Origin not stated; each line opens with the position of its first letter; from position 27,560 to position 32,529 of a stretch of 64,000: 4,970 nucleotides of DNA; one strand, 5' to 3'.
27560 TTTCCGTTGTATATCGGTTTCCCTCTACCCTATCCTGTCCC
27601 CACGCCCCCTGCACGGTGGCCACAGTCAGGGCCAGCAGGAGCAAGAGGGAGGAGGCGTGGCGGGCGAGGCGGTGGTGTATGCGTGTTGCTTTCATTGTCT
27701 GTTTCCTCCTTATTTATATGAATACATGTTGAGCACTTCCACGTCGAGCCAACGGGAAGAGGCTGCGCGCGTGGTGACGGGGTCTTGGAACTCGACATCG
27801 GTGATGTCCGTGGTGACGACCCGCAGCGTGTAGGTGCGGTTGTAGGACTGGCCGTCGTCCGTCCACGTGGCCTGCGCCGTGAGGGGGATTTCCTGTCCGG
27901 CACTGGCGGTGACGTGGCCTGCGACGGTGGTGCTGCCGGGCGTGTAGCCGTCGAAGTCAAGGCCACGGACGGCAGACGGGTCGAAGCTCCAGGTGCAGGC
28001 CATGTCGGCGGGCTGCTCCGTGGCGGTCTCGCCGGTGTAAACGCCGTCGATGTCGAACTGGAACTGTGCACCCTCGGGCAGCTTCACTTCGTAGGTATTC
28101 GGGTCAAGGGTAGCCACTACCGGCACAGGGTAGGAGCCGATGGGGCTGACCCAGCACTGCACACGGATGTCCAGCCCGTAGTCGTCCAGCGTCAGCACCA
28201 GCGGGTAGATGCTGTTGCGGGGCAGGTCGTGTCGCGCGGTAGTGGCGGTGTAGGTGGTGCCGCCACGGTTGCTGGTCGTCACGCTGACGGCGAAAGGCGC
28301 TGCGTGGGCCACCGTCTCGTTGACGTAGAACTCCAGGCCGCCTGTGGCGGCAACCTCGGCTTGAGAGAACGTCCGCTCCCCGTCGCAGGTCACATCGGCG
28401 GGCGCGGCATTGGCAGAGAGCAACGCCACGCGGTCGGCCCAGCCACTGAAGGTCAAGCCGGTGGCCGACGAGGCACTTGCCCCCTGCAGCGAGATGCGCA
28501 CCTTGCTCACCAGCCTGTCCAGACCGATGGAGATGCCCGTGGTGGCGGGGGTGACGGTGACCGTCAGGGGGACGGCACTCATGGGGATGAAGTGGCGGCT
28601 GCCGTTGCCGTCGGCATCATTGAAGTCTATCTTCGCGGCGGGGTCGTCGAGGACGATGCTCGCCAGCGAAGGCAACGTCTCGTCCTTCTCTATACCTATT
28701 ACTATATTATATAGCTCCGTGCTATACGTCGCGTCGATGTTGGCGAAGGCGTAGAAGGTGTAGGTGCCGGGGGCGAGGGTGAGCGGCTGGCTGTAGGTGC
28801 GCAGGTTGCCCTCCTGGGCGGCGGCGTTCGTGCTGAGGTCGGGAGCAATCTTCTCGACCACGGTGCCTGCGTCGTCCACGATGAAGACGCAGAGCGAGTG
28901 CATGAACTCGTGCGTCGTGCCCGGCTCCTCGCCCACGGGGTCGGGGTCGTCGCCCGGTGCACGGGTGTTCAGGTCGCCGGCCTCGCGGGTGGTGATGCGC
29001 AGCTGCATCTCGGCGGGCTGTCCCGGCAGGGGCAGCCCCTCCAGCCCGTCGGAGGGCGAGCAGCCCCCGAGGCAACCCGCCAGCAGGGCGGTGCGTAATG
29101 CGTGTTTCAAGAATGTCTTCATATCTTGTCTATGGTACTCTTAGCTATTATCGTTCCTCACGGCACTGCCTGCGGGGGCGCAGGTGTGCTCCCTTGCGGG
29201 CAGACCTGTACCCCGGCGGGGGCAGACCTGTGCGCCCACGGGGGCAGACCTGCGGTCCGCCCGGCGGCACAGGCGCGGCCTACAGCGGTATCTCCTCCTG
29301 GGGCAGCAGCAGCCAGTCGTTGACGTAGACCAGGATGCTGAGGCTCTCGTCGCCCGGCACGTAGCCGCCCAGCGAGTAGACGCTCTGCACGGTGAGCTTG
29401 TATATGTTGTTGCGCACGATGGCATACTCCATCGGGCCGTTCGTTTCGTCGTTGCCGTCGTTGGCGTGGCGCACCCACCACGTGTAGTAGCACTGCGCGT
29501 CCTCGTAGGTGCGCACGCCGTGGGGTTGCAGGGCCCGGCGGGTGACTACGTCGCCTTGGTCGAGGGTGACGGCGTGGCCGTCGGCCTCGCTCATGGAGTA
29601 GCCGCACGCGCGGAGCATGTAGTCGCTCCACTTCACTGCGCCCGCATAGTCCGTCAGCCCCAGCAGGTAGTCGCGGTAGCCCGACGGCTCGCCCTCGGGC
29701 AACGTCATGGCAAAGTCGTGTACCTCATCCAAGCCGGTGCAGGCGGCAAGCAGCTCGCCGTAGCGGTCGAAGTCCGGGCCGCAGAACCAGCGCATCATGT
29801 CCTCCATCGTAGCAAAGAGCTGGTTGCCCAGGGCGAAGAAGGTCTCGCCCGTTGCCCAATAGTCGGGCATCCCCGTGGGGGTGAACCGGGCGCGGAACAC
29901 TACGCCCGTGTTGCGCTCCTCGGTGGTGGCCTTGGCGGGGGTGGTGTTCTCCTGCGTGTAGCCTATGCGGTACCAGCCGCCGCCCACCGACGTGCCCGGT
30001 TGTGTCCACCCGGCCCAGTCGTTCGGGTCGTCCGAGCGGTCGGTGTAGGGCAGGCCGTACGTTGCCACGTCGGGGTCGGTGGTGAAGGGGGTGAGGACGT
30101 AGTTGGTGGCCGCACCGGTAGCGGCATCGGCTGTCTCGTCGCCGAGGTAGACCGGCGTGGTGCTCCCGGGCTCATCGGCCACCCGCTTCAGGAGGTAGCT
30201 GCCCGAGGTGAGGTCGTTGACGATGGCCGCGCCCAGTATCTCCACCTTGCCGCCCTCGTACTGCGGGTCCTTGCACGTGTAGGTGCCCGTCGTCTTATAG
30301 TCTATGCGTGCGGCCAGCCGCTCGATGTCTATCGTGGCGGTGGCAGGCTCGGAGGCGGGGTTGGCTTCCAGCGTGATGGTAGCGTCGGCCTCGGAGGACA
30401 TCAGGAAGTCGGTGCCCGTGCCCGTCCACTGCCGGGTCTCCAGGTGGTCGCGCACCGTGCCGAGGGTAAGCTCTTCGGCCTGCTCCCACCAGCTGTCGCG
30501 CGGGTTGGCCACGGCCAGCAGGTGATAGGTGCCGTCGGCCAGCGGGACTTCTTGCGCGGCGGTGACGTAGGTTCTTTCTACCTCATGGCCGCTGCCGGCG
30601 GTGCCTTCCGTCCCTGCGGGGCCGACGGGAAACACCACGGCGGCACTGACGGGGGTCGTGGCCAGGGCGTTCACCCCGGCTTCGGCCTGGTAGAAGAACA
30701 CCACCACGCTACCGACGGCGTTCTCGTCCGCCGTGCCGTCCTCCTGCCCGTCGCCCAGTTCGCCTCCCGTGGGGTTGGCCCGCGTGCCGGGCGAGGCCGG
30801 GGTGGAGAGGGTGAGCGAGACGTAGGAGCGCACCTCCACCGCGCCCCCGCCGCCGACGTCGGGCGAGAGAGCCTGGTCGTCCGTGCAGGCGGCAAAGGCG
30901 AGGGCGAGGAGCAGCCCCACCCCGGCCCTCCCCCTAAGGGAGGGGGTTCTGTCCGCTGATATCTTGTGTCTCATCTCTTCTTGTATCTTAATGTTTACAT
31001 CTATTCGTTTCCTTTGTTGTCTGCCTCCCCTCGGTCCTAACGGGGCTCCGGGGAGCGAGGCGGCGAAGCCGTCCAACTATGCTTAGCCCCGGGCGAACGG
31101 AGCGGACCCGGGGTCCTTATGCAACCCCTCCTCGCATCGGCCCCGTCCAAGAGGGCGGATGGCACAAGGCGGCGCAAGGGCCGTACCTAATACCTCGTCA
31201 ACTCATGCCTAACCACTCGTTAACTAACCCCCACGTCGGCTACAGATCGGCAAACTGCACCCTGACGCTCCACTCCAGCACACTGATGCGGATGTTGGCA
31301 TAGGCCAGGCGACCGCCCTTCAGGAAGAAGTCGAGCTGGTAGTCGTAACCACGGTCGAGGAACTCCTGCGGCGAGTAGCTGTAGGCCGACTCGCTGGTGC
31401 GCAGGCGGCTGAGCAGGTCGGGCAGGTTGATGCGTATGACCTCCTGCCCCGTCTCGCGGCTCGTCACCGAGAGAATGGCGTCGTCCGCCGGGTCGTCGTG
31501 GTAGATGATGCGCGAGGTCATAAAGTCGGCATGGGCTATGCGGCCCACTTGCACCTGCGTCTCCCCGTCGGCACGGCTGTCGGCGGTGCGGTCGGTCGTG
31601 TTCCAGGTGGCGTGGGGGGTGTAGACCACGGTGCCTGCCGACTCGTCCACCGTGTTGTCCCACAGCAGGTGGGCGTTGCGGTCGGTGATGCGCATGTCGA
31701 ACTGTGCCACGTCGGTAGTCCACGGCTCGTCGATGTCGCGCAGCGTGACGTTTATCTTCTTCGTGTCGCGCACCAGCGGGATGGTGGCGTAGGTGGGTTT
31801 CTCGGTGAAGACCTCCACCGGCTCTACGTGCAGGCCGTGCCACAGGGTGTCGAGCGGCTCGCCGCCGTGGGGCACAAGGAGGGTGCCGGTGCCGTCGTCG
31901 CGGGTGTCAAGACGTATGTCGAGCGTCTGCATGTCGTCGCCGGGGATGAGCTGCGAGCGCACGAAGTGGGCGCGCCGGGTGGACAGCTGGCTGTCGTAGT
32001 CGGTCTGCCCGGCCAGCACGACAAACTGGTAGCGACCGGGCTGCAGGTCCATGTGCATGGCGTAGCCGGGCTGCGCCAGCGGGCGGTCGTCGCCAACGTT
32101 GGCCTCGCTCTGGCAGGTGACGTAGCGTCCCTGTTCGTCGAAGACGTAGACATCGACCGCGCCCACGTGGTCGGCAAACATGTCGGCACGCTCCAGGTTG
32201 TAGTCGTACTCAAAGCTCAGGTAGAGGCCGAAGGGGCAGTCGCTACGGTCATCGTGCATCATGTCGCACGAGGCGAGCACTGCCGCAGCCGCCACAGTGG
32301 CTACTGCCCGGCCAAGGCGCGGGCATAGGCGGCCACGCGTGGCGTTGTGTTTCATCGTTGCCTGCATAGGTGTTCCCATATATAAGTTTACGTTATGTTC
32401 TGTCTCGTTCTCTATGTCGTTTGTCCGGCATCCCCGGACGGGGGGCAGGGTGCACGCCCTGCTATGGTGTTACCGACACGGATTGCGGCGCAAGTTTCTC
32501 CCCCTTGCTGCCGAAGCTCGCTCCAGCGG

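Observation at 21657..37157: Seven-gene type V pilus locus in which a 2012-aa T9SS cargo protein occupies the Mfa5 position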

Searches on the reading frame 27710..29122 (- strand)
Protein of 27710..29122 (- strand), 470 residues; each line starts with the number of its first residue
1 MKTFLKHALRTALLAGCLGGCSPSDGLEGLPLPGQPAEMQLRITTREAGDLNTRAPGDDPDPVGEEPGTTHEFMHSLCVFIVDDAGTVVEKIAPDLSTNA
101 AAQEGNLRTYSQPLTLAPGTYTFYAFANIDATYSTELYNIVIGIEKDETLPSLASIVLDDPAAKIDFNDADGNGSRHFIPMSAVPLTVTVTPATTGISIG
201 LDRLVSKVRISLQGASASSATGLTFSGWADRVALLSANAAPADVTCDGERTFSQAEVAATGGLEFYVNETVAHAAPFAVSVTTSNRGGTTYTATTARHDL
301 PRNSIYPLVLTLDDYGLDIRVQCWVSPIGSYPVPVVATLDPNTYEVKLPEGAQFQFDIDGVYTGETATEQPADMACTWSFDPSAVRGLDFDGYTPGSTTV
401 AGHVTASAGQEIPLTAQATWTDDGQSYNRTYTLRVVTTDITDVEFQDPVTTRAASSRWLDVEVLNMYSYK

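Call 4: search_protein_families(library=pfam, proteins=[window:27710-29122:-], max_evalue=0.01)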
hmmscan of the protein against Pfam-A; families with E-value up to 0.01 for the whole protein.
window:27710-29122:- (470 aa): 2 families
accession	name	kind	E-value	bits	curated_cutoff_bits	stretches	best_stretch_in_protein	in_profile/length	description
PF08842.16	Mfa2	-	4.7e-06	26.8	21.2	1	65-323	19-266/277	Fimbrillin-A associated anchor proteins Mfa1 and Mfa2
PF06321.17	P_gingi_FimA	-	0.0058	17.3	21.4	0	72-195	27-129/153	Major fimbrial subunit protein (FimA)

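Call 5: search_protein_families(library=ncbifam, proteins=[window:27710-29122:-], max_evalue=0.01)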
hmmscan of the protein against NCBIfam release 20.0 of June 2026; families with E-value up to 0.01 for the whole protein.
window:27710-29122:- (470 aa): 1 family
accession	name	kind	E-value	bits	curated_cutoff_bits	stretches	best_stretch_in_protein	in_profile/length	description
NF038041.1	fim_Mfa1_fam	subfamily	2.1e-09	37.1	130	1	10-219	9-219/495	Mfa1 family fimbria major subunit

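Call 53: search_solved_structures(query=window:27710-29122:-, max_evalue=1)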
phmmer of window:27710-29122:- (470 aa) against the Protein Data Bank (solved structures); distinct sequences matched with E-value up to 1: 0.

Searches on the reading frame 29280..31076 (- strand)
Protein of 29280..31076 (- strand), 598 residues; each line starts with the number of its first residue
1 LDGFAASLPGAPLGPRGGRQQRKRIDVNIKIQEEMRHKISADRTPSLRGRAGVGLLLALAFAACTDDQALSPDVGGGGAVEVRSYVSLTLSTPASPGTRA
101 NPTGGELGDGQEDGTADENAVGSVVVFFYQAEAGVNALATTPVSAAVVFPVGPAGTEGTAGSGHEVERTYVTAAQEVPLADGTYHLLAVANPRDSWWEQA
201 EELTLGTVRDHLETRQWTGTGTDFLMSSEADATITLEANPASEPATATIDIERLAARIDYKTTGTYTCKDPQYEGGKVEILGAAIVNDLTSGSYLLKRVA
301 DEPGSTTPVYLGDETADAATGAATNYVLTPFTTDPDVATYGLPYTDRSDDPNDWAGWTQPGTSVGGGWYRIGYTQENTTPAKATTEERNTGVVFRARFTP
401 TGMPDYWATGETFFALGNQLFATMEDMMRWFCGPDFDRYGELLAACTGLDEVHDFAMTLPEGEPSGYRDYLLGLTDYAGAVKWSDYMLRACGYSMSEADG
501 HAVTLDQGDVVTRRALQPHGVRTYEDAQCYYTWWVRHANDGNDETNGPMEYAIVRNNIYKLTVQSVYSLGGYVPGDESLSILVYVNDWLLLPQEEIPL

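Call 4: search_protein_families(library=pfam, proteins=[window:29280-31076:-], max_evalue=0.01)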
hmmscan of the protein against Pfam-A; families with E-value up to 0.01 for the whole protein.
window:29280-31076:- (598 aa): 2 families
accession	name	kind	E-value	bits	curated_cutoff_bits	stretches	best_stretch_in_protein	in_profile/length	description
PF15495.12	Fimbrillin_C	-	1.3e-13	51.7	27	1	523-576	2-56/84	Major fimbrial subunit protein type IV, Fimbrillin, C-terminal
PF06321.17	P_gingi_FimA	-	0.002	18.8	21.4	1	109-239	17-128/153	Major fimbrial subunit protein (FimA)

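Call 5: search_protein_families(library=ncbifam, proteins=[window:29280-31076:-], max_evalue=0.01)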
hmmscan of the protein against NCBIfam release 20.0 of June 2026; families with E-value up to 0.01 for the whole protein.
window:29280-31076:- (598 aa): 2 families
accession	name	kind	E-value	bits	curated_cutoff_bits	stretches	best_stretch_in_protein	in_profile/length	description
NF038041.1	fim_Mfa1_fam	subfamily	2.5e-52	178.7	130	1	55-588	11-486/495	Mfa1 family fimbria major subunit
NF052322.1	FimD_tip_adhes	equivalog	2.1e-09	36.7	170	1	55-292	13-219/664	fimbrial tip adhesin FimD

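Call 52: search_solved_structures(query=window:29280-30974:-, max_evalue=1)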
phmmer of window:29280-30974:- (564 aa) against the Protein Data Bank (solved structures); distinct sequences matched with E-value up to 1: 1.
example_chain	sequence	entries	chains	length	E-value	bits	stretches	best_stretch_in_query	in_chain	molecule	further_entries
9y6o_A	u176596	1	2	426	0.0014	20.5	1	473-538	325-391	Minor fimbrium subunit Mfa1 C-terminal domain-containing protein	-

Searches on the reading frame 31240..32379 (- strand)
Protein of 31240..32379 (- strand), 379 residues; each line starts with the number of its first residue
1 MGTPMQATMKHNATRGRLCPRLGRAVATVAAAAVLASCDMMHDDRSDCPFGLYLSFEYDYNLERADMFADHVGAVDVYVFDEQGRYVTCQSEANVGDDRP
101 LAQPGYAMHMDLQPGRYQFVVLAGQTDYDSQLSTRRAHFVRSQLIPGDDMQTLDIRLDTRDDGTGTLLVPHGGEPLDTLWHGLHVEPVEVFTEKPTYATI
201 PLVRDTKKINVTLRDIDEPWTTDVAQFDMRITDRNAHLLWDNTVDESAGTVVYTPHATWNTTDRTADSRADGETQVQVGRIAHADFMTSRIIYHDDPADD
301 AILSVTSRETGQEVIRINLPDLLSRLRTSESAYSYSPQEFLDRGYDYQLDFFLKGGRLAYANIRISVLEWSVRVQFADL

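Call 4: search_protein_families(library=pfam, proteins=[window:31240-32379:-], max_evalue=0.01)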
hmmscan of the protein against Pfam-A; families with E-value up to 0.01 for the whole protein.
window:31240-32379:- (379 aa): 1 family
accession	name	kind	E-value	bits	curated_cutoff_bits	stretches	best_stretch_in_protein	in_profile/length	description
PF08842.16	Mfa2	-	2.7e-52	178.5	21.2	1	46-375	2-276/277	Fimbrillin-A associated anchor proteins Mfa1 and Mfa2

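Call 5: search_protein_families(library=ncbifam, proteins=[window:31240-32379:-], max_evalue=0.01)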
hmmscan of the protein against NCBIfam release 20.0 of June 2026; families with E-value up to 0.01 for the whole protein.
window:31240-32379:- (379 aa): 0 families
